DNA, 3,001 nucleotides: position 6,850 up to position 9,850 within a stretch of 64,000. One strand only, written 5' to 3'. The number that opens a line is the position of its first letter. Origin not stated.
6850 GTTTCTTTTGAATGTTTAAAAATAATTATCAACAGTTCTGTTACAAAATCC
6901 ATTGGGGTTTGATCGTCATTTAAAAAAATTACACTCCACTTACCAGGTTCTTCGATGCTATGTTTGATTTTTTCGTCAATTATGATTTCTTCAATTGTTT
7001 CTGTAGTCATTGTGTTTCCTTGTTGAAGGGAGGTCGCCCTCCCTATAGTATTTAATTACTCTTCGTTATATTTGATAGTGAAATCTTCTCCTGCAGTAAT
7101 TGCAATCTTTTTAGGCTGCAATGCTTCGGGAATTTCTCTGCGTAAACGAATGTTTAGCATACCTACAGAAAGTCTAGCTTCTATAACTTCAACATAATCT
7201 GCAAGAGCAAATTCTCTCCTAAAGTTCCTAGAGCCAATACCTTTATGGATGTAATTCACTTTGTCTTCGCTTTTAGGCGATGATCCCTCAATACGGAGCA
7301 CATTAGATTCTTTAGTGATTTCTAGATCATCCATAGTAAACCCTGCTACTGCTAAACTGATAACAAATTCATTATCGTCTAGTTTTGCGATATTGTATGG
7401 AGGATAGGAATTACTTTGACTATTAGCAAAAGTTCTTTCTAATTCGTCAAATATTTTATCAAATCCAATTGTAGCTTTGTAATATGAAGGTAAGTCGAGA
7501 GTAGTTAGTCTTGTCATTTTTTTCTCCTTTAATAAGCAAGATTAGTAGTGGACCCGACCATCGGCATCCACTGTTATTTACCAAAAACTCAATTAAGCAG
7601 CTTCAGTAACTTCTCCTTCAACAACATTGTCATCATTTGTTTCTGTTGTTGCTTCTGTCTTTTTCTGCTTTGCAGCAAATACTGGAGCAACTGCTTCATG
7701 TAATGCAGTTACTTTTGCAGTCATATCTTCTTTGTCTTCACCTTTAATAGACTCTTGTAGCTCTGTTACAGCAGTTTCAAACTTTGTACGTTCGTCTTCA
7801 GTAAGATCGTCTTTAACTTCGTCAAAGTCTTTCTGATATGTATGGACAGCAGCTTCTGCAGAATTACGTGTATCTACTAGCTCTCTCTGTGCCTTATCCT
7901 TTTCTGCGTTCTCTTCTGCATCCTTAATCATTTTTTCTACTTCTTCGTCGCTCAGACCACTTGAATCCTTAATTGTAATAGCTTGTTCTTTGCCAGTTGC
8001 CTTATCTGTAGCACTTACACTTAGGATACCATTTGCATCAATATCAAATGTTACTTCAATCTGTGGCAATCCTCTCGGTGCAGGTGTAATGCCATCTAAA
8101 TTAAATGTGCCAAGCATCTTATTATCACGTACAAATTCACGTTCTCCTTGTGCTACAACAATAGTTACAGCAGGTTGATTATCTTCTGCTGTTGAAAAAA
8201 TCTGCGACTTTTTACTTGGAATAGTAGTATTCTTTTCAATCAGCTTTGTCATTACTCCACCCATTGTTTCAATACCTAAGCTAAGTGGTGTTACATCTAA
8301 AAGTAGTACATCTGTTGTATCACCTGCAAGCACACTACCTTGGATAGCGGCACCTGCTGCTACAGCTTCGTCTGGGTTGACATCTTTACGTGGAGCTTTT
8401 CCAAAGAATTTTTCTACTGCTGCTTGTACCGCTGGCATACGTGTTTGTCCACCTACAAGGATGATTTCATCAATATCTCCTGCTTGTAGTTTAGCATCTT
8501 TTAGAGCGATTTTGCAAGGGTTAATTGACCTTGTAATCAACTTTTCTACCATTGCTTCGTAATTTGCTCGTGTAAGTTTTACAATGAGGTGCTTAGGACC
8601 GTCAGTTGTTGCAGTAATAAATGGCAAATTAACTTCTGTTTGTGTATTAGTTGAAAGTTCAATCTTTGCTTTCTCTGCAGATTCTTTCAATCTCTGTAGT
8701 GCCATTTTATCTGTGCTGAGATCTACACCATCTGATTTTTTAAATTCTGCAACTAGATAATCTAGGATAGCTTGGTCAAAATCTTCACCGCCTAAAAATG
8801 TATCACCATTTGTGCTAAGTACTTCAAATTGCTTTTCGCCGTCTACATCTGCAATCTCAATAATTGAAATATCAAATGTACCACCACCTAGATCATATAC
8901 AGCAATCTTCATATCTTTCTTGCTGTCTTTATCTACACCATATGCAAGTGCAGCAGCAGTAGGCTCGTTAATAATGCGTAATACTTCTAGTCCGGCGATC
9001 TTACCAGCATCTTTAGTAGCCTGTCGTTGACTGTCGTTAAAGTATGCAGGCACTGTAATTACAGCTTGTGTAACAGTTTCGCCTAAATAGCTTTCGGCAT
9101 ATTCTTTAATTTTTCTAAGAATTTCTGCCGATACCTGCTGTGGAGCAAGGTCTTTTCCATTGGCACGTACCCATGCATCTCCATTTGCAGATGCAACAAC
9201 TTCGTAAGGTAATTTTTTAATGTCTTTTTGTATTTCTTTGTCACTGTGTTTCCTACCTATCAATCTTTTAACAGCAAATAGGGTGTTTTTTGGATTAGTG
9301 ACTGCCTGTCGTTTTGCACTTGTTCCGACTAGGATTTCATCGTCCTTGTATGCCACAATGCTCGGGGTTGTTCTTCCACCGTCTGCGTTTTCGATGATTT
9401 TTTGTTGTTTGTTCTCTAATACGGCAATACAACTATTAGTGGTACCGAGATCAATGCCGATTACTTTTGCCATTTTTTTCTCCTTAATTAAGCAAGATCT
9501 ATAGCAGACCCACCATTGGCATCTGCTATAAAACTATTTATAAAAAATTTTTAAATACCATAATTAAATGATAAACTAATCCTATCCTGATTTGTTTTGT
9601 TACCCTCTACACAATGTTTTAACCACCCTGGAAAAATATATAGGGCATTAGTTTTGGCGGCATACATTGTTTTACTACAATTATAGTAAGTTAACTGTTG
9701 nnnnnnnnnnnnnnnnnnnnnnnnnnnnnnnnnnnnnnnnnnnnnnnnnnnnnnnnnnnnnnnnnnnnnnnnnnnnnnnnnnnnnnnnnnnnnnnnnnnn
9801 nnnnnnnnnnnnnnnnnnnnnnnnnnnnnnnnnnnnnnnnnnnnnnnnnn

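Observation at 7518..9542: Twin ROSE-like RNA thermometers on both hsp20 and dnaK, behind late promoters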

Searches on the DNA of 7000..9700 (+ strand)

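Call 9: search_dna_similar(query=window:7000-9700:+, collection=phages, mode=distant, max_rows=30)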
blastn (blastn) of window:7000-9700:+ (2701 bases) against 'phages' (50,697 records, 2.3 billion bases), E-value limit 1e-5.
Records with a match: 32; places in all: 33; records where one place covers at least 80% of the query: 0.
Best place of each record, by identity: 60-80% 32.
By first word of the organism name: Prevotella 15; uncultured 6; Listeria 4; Acinetobacter 2; Escherichia 1; Salmonella 1; Staphylococcus 1; Enterococcus 1; Mycoplasma 1.
By host as written in the record: Prevotella sp. 15; - 9; Listeria monocytogenes 4; Escherichia coli O157:H7 ATCC 43895 1; Homo sapiens 1; Staphylococcus aureus 1; Enterococcus faecalis 1.
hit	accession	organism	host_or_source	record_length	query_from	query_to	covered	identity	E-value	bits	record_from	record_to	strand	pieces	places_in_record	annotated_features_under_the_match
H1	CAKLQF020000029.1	Acinetobacter phage MD-2021a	not known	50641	903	2476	58%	66.5%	5e-117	429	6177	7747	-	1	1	dnaK: chaperone protein DnaK (Heat shock protein 70) (Heat shock 70 ...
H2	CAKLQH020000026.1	Acinetobacter phage MD-2021a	not known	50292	903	2476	58%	66.5%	5e-117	429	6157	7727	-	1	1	dnaK: chaperone protein DnaK (Heat shock protein 70) (Heat shock 70 ...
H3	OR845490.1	Escherichia phage ECO95 1-6-1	Escherichia coli O157:H7 ATCC 43895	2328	903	2318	52%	64.4%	4e-62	246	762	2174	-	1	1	record has no annotation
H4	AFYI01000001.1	Salmonella enterica subsp. enterica serovar Infantis str. ...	Homo sapiens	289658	903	2318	52%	64.4%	7e-59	236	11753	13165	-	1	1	chaperone protein DnaK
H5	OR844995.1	Staphylococcus phage SA 1306 Kay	Staphylococcus aureus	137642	895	2119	45%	68.6%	2e-109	403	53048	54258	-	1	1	record has no annotation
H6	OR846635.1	Enterococcus phage Efs 1-1-1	Enterococcus faecalis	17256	852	2121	47%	65.5%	2e-65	258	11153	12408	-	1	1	record has no annotation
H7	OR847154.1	Listeria phage LM 4-11-1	Listeria monocytogenes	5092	853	2111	47%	64.6%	1e-56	229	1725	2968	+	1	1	record has no annotation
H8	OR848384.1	Listeria phage LM 4-14-1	Listeria monocytogenes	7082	853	2111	47%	64.6%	1e-56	229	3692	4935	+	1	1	record has no annotation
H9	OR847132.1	Listeria phage LM 4-11-1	Listeria monocytogenes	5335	895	2102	45%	67.0%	3e-95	357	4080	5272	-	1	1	record has no annotation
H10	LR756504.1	uncultured phage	metagenomic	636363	894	2064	43%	64.0%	3e-37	164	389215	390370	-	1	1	record has no annotation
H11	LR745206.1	uncultured phage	metagenomic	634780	988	2123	42%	65.4%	2e-65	258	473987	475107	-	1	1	record has no annotation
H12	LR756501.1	uncultured phage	metagenomic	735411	964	2067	41%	65.7%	3e-63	251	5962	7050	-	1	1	record has no annotation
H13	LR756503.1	uncultured phage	metagenomic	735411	964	2067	41%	65.7%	3e-63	251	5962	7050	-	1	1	record has no annotation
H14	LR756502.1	uncultured phage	metagenomic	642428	968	2067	41%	63.9%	3e-44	187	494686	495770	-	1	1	record has no annotation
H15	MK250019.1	Prevotella phage Lak-A2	Prevotella sp.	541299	1001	2066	29%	68.2%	5e-42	267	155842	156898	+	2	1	record has no annotation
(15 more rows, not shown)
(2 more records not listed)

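Call 11: search_rna_families(source=window, start=7000, end=9700, threshold=evalue, max_evalue=10, show_alignments=4)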
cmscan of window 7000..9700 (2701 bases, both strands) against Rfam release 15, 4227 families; matches with E-value up to 10: 8.
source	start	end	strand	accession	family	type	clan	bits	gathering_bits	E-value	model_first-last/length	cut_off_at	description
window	9468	9528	-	RF02523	ROSE_3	Cis-reg; thermoregulator;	-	32.2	43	0.0004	1-69/69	no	Repression of heat shock gene expression (ROSE) element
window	7512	7573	-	RF02523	ROSE_3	Cis-reg; thermoregulator;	-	28.8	43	0.0028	1-69/69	no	Repression of heat shock gene expression (ROSE) element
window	9471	9549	-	RF02980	freshwater-2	Cis-reg;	-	20.4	49.9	4.7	1-84/84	no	freshwater-2 RNA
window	9051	9106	-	RF02699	Avashort_thermometer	Cis-reg; thermoregulator;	-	19.6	88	1.5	1-59/59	no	Avashort 5' UTR thermometer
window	7593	7722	-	RF04321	tmRNA_permuted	Gene;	-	19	47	0.41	1-213/213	no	permuted transfer-messenger RNA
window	7436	7534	-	RF01226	snoZ5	Gene; snRNA; snoRNA; CD-box;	CL00045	18.3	60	9.7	1-113/113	no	Small nucleolar RNA Z5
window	8453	8490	+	RF00087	SNORD26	Gene; snRNA; snoRNA; CD-box;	CL00050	16.6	44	5.8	1-76/76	no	Small nucleolar RNA SNORD26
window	7893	7960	+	RF02706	TeloSII_ncR30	Gene; sRNA;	-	13.4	86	5.9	1-226/226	no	TeloSII non coding RNA 30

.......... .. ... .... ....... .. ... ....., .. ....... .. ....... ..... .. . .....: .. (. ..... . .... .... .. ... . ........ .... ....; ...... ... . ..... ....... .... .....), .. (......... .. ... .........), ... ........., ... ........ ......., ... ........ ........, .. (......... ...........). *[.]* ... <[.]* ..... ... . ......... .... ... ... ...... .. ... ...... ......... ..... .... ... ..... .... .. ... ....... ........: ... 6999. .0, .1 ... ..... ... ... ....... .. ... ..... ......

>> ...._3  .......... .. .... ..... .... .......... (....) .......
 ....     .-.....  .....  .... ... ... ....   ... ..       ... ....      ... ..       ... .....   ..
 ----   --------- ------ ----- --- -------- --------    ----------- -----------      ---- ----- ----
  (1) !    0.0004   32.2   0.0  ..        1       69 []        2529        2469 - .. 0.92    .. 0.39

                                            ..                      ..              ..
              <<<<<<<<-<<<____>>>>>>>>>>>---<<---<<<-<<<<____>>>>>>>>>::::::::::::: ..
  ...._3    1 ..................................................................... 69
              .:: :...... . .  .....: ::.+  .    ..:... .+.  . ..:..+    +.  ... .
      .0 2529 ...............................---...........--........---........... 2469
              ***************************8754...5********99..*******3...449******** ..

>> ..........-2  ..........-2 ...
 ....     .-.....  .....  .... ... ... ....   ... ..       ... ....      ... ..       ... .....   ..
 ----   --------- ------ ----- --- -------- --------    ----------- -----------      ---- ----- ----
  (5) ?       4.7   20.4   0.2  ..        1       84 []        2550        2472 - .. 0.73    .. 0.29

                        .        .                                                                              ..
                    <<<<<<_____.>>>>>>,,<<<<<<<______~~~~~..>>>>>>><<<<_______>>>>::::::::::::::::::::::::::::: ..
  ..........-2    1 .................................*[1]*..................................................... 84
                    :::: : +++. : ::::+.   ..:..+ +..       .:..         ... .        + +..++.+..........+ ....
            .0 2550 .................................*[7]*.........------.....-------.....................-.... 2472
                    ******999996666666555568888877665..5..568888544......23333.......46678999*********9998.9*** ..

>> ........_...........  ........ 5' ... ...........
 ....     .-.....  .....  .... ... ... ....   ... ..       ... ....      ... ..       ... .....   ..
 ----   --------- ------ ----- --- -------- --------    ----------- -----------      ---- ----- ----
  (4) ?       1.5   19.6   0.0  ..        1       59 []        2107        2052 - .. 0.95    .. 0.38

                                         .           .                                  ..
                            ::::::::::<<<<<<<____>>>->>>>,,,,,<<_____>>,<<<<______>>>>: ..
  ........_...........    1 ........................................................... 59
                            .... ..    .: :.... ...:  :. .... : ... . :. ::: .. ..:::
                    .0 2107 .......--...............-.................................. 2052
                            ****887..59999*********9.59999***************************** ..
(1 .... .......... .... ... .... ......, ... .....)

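Call 25: build_rna_model(alignment_id=A3, structure=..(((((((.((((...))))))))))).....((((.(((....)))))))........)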
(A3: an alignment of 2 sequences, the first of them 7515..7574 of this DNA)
Model R1 built from alignment A3 (2 sequences, 60 columns); structure: as given.
model positions 60; base pairs 18; branch points 1; effective number of sequences 1.55; information 0.931 bits per position. Calibrated on 0.2 Mb of random sequence (short: E-values are rough).
structure used (alignment columns):
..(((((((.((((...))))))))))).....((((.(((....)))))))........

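Call 26: search_with_rna_model(model_id=R1, sources=[window, L003, L004, L005, L006, L007, L008, L009, L010, L011, L012, L013, L014, L015, L016, L017, L018, L019, L020, L021, L022, L023, L024, L025, L026, L027, L028, L029, L030, L031, L032, L033, L034, L035, L036, L037, L038, L039, L040], max_evalue=10, make_alignment=true)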
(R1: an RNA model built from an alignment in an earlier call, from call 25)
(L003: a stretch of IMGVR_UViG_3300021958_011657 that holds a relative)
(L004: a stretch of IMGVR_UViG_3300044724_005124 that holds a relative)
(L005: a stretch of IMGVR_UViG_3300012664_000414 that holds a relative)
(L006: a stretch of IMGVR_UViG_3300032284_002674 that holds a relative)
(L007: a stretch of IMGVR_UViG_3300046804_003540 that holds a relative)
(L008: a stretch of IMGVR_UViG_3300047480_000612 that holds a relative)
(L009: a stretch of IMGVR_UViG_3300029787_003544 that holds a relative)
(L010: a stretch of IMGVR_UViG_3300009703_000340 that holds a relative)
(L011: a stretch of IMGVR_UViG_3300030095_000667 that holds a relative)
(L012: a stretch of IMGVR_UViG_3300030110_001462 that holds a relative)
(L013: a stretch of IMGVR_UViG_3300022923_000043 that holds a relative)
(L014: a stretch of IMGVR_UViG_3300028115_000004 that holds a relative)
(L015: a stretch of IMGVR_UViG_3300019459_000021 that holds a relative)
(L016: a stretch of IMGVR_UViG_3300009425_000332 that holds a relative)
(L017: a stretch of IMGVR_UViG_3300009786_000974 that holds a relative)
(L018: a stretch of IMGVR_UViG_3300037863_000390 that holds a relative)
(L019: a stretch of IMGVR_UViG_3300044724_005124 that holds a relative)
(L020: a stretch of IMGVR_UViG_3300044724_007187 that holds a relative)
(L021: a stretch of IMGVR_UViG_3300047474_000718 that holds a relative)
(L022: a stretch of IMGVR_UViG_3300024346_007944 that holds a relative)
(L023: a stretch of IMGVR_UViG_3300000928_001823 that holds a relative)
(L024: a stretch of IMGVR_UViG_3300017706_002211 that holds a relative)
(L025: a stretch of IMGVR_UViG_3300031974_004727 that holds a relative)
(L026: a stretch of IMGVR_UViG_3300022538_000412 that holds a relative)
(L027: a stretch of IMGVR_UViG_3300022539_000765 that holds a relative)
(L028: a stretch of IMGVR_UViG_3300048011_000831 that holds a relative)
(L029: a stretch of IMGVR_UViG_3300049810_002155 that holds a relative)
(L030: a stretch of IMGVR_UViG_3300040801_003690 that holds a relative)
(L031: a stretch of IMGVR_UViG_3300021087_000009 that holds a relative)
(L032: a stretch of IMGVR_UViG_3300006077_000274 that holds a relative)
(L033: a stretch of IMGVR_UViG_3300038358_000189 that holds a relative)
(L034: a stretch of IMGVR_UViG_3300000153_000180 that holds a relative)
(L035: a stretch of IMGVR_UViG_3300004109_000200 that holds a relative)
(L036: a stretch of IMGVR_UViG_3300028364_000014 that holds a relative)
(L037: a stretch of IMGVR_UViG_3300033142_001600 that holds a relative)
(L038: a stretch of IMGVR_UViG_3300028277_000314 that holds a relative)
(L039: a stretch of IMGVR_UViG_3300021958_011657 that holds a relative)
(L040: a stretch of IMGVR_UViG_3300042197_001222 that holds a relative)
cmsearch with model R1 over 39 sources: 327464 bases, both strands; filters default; matches with E-value up to 10: 33.
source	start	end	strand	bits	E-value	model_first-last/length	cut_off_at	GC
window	7515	7574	-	95.4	1.8e-21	1-60/60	no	0.42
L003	3945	4003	+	92.2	1.2e-20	1-60/60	no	0.42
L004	1741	1799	+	92.2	1.2e-20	1-60/60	no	0.42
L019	1741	1799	+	92.2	1.2e-20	1-60/60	no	0.42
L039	4900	4958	+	92.2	1.2e-20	1-60/60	no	0.42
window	9471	9529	-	63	3.6e-13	1-60/60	no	0.37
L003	1990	2048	+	55.4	3.2e-11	1-60/60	no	0.37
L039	2945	3003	+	55.4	3.2e-11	1-60/60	no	0.37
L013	3893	3955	+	46.9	4.7e-09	1-60/60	no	0.4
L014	3893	3955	+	46.9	4.7e-09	1-60/60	no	0.4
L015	3893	3955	+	46.9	4.7e-09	1-60/60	no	0.4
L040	4918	4973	+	40.9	1.6e-07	1-60/60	no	0.45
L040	2949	3003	+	38.8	5.7e-07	1-60/60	no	0.35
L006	3146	3213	+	35.9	3.1e-06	1-60/60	no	0.35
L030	2937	3003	+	30.2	9e-05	1-60/60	no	0.34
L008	3926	3985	+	29.5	0.00014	1-60/60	no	0.4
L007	3925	3985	+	24.1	0.0033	1-60/60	no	0.39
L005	3550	3618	+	23.6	0.0045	1-60/60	no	0.36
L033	2760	2812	+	20.9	0.022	1-60/60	no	0.38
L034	2890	2942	+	20.9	0.022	1-60/60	no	0.38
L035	178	230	+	20.9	0.022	1-60/60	no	0.38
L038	2945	2997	+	20.9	0.022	1-60/60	no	0.38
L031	2417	2478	+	19.3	0.056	1-60/60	no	0.34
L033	5034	5090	+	17.8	0.14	1-60/60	no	0.39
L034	5164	5220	+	17.8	0.14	1-60/60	no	0.39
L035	2452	2508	+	17.8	0.14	1-60/60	no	0.39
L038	5219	5275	+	17.8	0.14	1-60/60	no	0.39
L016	2202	2260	+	15.3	0.6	1-60/60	no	0.37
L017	3276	3334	+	15.3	0.6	1-60/60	no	0.37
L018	1480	1514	+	13.2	2.1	1-60/60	no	0.23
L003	870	915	+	11.5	5.4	1-60/60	no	0.33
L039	1825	1870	+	11.5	5.4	1-60/60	no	0.33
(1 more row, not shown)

Alignment A4: 33 matches aligned to the model, 105 columns, each read 5' to 3' on its own strand. Consensus structure (alignment columns), stored with it:
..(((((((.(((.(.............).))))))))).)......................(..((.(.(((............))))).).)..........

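Call 46: search_with_rna_model(model_id=R1, sources=[window, L005, L006, L007, L008, L009, L013, L016, L030, L031, L032, L033, L039, L040, L044, L045, L046, L047, L048, L049], max_evalue=1, make_alignment=true)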
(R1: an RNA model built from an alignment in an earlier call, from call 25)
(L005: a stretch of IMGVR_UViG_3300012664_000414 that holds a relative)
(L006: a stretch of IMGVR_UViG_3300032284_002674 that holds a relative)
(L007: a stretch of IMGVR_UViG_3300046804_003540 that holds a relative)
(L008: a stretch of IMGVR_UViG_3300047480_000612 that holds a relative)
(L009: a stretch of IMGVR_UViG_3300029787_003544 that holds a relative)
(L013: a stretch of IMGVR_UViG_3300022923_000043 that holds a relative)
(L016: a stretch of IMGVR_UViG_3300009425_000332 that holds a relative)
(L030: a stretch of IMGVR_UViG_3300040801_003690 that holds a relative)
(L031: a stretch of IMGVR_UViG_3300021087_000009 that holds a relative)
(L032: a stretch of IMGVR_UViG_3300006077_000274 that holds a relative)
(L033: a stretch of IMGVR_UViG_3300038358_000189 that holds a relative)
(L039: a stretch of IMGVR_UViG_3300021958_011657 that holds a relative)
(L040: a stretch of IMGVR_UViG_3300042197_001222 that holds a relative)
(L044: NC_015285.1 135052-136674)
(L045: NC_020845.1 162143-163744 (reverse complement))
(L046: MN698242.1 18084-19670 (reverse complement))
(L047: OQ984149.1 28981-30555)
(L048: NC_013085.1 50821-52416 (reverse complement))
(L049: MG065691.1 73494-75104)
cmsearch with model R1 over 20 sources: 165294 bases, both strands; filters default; matches with E-value up to 1: 19.
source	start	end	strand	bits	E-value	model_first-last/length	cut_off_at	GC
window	7515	7574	-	95.4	9e-22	1-60/60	no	0.42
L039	4900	4958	+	92.2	6.1e-21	1-60/60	no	0.42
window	9471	9529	-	63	1.8e-13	1-60/60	no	0.37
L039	2945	3003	+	55.4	1.6e-11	1-60/60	no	0.37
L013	3893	3955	+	46.9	2.4e-09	1-60/60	no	0.4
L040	4918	4973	+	40.9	8.2e-08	1-60/60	no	0.45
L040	2949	3003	+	38.8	2.9e-07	1-60/60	no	0.35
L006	3146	3213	+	35.9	1.6e-06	1-60/60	no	0.35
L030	2937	3003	+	30.2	4.6e-05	1-60/60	no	0.34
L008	3926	3985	+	29.5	7e-05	1-60/60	no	0.4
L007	3925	3985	+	24.1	0.0016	1-60/60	no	0.39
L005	3550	3618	+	23.6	0.0023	1-60/60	no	0.36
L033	2760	2812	+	20.9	0.011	1-60/60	no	0.38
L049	542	600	+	20.4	0.015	1-60/60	no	0.44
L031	2417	2478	+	19.3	0.028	1-60/60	no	0.34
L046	545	603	+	18.7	0.041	1-60/60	no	0.29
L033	5034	5090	+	17.8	0.07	1-60/60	no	0.39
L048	552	603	+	16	0.2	1-60/60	no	0.42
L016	2202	2260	+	15.3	0.3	1-60/60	no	0.37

Alignment A5: 19 matches aligned to the model, 104 columns, each read 5' to 3' on its own strand. Consensus structure (alignment columns), stored with it:
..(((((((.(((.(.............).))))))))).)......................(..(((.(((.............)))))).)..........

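Call 47: build_rna_model(alignment_id=A5)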
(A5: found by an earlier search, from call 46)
Model R2 built from alignment A5 (19 sequences, 104 columns); structure: stored with the alignment.
model positions 60; base pairs 18; branch points 1; effective number of sequences 7.96; information 0.931 bits per position. Calibrated on 0.2 Mb of random sequence (short: E-values are rough).
structure used (alignment columns):
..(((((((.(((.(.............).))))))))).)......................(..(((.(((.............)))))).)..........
